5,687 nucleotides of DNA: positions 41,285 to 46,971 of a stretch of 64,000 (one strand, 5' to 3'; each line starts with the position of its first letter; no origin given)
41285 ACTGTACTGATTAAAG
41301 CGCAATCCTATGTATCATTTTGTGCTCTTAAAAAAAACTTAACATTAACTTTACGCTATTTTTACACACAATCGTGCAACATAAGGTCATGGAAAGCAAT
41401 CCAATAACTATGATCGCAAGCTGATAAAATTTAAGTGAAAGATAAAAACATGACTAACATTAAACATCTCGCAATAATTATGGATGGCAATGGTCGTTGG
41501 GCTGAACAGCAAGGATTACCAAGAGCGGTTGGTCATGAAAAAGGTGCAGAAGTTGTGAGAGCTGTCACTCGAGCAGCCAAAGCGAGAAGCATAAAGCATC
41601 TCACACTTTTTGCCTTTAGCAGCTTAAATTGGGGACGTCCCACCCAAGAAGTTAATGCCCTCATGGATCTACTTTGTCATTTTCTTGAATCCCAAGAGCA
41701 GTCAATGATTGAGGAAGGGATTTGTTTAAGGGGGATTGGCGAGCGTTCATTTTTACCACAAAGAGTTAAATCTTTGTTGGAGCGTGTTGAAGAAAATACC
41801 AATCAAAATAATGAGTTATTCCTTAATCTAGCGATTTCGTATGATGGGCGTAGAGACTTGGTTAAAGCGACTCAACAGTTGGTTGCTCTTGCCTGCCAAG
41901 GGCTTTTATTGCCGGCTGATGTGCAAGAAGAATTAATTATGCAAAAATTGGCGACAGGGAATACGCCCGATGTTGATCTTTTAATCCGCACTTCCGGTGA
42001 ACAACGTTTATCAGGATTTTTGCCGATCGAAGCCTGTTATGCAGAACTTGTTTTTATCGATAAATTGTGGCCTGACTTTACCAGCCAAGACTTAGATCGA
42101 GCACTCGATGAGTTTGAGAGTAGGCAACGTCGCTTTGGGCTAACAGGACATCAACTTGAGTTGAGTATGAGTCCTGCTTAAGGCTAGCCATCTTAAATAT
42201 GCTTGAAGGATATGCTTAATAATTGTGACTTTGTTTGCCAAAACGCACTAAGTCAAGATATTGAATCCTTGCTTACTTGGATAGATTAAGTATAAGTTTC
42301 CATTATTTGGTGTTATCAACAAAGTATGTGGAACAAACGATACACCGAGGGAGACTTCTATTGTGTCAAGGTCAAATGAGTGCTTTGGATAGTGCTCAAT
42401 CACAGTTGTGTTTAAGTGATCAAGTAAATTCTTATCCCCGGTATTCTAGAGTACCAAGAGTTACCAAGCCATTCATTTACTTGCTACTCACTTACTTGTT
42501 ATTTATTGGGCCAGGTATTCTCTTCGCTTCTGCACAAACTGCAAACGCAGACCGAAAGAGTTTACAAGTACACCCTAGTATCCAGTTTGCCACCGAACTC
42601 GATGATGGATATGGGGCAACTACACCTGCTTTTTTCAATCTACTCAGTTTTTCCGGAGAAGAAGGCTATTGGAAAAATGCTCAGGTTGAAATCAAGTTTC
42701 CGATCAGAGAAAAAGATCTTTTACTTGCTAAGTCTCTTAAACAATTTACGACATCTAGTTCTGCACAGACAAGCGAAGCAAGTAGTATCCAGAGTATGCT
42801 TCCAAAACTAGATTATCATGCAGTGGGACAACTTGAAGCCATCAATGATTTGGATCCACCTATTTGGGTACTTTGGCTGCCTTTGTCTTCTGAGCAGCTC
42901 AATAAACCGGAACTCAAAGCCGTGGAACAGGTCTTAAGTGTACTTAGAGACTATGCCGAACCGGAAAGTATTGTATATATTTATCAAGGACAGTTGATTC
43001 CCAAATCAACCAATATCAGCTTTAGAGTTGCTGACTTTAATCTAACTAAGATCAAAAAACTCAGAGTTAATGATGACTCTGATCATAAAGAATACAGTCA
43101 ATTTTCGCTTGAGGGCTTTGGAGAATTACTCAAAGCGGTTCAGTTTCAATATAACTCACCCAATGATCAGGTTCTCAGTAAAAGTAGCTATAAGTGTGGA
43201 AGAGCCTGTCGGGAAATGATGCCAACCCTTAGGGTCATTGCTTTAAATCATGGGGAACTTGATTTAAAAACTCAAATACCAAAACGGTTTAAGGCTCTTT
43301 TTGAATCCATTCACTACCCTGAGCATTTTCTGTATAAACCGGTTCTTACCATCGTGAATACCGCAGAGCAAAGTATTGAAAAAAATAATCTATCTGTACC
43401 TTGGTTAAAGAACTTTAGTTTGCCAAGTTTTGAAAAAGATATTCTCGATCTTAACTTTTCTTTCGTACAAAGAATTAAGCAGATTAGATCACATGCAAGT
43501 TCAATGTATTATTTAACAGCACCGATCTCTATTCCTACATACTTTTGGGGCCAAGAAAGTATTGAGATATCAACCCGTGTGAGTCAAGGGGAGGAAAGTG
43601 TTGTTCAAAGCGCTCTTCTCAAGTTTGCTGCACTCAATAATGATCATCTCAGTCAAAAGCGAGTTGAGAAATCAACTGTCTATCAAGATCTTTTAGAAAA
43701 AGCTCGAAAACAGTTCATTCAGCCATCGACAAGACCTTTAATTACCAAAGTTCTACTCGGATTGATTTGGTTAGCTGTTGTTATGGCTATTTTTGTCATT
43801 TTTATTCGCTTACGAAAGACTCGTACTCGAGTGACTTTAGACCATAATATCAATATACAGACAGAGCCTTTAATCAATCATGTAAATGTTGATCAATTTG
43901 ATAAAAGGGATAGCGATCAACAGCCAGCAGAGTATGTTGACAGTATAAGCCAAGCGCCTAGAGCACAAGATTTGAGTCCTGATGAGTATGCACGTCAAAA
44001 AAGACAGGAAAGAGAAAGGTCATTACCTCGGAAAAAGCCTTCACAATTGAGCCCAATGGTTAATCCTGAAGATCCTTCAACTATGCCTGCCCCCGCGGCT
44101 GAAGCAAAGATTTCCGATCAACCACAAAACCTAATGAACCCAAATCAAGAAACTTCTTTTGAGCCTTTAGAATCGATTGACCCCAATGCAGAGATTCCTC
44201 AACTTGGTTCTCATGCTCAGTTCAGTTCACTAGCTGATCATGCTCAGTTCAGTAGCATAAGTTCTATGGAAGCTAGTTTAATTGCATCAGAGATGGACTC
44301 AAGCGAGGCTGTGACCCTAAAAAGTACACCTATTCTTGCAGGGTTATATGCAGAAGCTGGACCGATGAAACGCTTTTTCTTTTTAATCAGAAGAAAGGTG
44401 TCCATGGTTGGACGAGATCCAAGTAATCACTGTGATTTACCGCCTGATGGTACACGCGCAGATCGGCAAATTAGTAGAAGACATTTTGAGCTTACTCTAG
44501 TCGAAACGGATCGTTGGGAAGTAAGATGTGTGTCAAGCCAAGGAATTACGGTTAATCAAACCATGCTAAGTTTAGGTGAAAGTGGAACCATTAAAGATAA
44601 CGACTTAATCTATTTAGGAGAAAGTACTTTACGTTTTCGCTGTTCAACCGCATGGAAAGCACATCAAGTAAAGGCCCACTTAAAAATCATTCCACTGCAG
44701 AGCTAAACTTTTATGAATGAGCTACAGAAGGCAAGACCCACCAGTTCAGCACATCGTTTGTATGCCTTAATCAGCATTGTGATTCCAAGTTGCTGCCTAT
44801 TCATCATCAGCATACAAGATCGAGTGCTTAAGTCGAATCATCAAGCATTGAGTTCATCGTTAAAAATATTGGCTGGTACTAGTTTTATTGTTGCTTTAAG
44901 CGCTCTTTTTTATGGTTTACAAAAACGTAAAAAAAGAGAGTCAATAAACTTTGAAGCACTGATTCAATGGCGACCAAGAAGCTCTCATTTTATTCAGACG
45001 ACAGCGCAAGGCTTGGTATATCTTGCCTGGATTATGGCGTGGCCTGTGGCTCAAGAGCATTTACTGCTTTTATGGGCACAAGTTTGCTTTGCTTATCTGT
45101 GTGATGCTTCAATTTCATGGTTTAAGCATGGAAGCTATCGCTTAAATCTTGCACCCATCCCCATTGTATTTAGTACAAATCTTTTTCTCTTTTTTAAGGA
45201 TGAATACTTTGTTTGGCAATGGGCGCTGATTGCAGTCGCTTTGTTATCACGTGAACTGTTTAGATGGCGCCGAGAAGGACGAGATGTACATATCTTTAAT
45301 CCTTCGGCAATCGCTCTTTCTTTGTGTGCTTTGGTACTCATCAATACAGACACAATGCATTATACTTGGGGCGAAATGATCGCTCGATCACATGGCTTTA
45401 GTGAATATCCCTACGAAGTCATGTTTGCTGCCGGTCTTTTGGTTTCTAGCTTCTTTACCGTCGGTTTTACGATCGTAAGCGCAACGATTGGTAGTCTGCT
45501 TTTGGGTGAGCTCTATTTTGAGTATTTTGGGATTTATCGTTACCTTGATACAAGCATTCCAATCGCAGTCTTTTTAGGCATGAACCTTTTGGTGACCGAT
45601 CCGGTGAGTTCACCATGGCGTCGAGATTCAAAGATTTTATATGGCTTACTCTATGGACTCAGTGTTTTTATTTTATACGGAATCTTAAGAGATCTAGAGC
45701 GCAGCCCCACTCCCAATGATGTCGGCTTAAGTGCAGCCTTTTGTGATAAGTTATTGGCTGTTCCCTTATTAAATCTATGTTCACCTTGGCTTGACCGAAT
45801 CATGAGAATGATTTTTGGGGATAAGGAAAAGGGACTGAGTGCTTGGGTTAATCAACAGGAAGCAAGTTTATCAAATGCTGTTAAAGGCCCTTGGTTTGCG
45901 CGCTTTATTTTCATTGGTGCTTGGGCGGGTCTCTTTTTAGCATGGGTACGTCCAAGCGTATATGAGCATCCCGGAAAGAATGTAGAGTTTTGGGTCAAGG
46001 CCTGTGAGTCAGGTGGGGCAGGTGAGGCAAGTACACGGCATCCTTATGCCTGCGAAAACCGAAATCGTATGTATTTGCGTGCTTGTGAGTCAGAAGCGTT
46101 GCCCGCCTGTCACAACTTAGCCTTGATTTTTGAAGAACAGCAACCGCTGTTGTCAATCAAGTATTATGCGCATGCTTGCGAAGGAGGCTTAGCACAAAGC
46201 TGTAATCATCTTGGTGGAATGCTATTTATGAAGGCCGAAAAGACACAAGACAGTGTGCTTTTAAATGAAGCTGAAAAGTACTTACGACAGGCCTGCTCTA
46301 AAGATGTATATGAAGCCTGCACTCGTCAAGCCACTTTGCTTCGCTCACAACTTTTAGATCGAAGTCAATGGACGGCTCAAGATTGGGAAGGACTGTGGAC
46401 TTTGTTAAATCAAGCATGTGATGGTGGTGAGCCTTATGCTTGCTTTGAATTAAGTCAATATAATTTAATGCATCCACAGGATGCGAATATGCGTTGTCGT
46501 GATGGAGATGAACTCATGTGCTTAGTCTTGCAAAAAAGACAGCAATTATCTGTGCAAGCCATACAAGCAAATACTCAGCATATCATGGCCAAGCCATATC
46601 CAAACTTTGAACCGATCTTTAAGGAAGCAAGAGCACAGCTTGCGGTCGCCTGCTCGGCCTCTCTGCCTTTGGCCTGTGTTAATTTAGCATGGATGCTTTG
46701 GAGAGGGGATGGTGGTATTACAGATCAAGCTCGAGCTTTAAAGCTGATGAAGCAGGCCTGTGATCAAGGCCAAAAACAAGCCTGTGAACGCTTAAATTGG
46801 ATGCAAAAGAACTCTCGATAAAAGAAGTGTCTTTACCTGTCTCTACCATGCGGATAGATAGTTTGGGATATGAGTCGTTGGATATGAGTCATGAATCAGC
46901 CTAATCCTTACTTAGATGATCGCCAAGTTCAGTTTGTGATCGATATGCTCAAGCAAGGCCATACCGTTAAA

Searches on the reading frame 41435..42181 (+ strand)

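Call 6: search_protein_families(library=pfam, proteins=[window:41435-42181:+], max_evalue=0.001)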
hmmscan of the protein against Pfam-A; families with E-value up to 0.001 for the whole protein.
window:41435-42181:+ (248 aa): 1 family
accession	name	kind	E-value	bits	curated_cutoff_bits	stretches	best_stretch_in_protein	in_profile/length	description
PF01255.24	Prenyltransf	-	1.1e-74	251.2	27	1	15-235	1-219/219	Putative undecaprenyl diphosphate synthase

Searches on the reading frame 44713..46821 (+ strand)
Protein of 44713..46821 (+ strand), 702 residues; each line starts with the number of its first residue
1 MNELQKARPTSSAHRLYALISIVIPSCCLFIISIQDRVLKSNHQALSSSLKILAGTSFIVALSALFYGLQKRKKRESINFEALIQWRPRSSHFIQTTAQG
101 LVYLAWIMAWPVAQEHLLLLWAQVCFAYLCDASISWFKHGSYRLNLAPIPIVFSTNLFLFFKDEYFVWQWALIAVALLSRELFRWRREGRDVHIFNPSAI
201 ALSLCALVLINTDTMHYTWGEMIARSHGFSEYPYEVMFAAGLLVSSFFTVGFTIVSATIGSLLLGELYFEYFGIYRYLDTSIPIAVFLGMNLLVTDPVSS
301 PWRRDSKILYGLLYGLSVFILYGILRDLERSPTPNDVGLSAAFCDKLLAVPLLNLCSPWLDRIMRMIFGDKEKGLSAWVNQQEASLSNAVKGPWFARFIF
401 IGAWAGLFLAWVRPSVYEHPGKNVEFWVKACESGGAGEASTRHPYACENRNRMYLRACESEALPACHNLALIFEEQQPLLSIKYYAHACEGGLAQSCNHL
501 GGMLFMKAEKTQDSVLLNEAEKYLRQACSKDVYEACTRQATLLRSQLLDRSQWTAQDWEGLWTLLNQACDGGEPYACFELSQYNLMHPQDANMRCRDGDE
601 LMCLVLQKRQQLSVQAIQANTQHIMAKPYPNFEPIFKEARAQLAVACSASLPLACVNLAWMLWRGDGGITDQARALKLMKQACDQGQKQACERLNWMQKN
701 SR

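Call 59: search_protein_families(library=pfam, proteins=[window:44713-46821:+], max_evalue=0.001)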
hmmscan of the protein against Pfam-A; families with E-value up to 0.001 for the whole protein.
window:44713-46821:+ (702 aa): 3 families
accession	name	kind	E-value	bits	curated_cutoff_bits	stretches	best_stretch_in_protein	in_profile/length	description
PF08238.18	Sel1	-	1.6e-06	28.9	30.7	1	652-686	1-35/36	Sel1 repeat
PF09205.15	DUF1955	-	0.00029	21.1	26.4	0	669-695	131-157/159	Domain of unknown function (DUF1955)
PF03116.20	NQR2_RnfD_RnfE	-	0.00048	20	27.7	1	249-321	190-262/296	NQR2, RnfD, RnfE family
